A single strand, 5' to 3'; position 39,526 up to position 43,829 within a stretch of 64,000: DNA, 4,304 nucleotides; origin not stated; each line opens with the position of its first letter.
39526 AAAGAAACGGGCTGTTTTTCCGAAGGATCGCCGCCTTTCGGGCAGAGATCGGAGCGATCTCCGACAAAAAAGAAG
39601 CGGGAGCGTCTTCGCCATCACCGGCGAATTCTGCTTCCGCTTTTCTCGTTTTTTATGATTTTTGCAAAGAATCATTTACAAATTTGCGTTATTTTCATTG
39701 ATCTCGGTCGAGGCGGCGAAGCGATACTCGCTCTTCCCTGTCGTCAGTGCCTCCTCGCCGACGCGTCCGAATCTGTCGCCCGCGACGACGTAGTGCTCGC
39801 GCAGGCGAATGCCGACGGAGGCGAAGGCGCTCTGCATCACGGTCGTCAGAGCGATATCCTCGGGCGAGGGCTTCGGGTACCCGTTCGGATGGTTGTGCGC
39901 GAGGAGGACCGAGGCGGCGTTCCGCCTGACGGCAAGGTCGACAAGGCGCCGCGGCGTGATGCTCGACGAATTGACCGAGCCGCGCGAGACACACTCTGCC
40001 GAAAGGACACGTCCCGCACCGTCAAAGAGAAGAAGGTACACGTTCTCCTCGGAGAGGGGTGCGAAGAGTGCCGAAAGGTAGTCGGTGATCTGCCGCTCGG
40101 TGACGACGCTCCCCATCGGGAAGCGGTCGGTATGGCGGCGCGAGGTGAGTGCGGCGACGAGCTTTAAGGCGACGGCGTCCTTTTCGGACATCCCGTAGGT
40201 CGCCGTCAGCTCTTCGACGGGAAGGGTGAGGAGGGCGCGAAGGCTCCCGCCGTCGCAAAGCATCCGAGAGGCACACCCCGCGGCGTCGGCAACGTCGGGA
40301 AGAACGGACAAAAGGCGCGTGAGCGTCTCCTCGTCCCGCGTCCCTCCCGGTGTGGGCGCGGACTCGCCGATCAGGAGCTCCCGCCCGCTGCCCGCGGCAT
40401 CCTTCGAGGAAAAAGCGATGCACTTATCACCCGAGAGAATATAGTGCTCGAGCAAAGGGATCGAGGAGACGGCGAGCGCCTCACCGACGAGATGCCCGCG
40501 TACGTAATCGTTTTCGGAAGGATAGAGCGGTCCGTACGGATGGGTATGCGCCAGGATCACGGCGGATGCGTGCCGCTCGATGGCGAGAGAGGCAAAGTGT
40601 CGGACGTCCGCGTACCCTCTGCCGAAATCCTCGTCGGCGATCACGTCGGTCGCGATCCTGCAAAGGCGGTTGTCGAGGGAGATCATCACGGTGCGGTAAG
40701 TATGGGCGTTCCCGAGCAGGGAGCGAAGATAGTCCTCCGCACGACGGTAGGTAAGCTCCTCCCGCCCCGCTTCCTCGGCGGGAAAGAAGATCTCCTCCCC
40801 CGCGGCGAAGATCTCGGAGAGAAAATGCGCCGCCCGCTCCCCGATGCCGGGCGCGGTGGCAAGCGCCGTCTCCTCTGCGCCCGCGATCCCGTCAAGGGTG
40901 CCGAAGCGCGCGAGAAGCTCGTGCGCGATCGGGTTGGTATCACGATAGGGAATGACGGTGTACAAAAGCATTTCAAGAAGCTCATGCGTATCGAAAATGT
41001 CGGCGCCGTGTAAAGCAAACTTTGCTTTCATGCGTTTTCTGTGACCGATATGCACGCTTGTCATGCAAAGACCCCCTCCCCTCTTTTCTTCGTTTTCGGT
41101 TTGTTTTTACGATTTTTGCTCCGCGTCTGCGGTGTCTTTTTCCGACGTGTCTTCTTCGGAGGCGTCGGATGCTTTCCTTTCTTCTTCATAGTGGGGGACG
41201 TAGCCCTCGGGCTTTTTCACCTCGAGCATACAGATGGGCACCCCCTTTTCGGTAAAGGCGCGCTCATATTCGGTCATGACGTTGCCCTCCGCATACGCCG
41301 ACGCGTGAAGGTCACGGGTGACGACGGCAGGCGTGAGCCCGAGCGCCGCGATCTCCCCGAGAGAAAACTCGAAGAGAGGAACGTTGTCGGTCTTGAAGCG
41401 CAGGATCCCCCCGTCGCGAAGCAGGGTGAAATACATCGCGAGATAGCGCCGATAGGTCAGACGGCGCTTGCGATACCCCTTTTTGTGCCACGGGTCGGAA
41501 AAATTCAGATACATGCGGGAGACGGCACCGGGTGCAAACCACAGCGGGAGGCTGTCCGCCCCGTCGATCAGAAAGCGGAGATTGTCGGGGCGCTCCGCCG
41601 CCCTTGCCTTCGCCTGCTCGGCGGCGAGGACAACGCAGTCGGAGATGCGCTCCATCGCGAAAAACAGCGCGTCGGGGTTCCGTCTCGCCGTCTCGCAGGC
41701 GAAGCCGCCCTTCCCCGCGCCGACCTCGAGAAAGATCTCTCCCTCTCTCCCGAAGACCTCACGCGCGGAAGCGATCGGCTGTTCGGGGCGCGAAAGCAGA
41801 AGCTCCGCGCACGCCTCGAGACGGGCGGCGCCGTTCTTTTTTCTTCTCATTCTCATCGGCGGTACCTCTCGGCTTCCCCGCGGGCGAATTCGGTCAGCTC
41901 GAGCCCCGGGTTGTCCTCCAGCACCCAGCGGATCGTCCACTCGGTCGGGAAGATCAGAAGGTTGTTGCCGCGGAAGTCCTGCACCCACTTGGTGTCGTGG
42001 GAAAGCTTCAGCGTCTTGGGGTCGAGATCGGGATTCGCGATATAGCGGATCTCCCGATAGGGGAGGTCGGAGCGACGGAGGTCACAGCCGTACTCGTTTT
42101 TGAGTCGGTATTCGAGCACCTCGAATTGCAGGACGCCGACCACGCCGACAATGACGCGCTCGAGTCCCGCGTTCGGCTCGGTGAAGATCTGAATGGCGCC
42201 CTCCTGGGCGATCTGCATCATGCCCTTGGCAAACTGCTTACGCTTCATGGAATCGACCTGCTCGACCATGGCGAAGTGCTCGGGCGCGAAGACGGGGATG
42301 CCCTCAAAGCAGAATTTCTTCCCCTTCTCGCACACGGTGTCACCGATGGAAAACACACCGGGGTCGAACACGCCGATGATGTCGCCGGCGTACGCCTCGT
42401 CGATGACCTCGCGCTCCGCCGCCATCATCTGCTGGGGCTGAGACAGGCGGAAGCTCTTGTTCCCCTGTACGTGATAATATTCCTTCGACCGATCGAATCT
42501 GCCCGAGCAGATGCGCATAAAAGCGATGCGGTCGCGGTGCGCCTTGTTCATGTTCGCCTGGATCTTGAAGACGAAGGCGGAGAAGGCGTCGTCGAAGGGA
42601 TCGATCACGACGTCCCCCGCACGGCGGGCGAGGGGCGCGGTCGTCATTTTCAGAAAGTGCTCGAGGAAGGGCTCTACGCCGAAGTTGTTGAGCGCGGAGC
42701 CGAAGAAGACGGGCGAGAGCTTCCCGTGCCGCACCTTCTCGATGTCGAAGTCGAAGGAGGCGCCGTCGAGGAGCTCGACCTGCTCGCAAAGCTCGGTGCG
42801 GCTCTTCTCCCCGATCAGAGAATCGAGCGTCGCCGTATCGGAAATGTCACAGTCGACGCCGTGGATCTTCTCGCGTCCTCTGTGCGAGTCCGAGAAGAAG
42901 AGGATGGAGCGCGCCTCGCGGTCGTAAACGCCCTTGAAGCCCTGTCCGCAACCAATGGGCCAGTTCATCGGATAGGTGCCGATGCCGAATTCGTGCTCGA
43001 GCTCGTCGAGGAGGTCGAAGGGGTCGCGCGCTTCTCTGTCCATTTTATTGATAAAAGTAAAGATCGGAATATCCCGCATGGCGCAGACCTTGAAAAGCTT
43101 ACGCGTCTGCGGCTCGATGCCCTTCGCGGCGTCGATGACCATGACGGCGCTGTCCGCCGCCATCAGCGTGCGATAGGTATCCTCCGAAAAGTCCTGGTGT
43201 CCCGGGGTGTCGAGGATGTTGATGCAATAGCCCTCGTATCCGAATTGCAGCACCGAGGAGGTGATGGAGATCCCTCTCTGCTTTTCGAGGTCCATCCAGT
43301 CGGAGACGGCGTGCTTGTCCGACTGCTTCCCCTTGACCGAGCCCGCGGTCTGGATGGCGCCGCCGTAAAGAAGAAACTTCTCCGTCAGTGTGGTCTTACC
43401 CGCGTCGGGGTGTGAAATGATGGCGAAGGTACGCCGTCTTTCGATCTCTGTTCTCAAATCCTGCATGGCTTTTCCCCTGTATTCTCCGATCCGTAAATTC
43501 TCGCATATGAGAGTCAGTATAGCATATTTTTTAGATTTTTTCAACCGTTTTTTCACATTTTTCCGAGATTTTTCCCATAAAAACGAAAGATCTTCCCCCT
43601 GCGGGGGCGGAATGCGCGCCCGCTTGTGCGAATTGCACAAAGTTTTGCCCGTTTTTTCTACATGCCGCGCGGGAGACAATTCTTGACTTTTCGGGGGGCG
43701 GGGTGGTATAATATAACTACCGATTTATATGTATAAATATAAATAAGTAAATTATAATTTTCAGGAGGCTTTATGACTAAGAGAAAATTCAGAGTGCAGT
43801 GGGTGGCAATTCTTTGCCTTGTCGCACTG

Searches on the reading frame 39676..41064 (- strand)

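Call 41: search_protein_families(library=pfam, proteins=[window:39676-41064:-], max_evalue=0.00001)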
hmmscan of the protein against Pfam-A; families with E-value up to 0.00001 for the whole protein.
window:39676-41064:- (462 aa): 4 families
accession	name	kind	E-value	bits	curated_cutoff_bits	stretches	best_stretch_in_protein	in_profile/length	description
PF04002.20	RadC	-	2e-47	160.5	22.1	2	323-431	4-112/121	RadC-like JAB domain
PF20582.4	UPF0758_N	-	9e-07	29.3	27.1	0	10-77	8-74/77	UPF0758 N-terminal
PF14464.11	Prok-JAB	-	1.8e-06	28.3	25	0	155-187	55-87/114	Prokaryotic homologs of the JAB domain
PF14520.12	HHH_5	-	2.3e-06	28.4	27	0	47-79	15-48/57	Helix-hairpin-helix domain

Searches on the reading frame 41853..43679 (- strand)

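Call 41: search_protein_families(library=pfam, proteins=[window:41853-43679:-], max_evalue=0.00001)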
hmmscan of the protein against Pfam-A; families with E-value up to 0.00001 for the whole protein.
window:41853-43679:- (608 aa): 5 families
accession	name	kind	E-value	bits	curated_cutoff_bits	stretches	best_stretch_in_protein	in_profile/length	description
PF00009.33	GTP_EFTU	-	1.5e-52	178.4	26.5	1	81-345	2-185/188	Elongation factor Tu GTP binding domain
PF16658.11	RF3_C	-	2.8e-43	147.3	40.1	1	458-586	1-131/132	Class II release factor RF3, C-terminal domain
PF22042.2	EF-G_D2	-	8.1e-25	87.2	27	1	366-451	2-83/84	Elongation factor G domain 2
PF03144.31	GTP_EFTU_D2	-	1.9e-07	31.8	30.3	1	384-450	2-73/73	Elongation factor Tu domain 2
PF01926.29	MMR_HSR1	-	9e-06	26.2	21.9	0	85-212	2-113/113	50S ribosome-binding GTPase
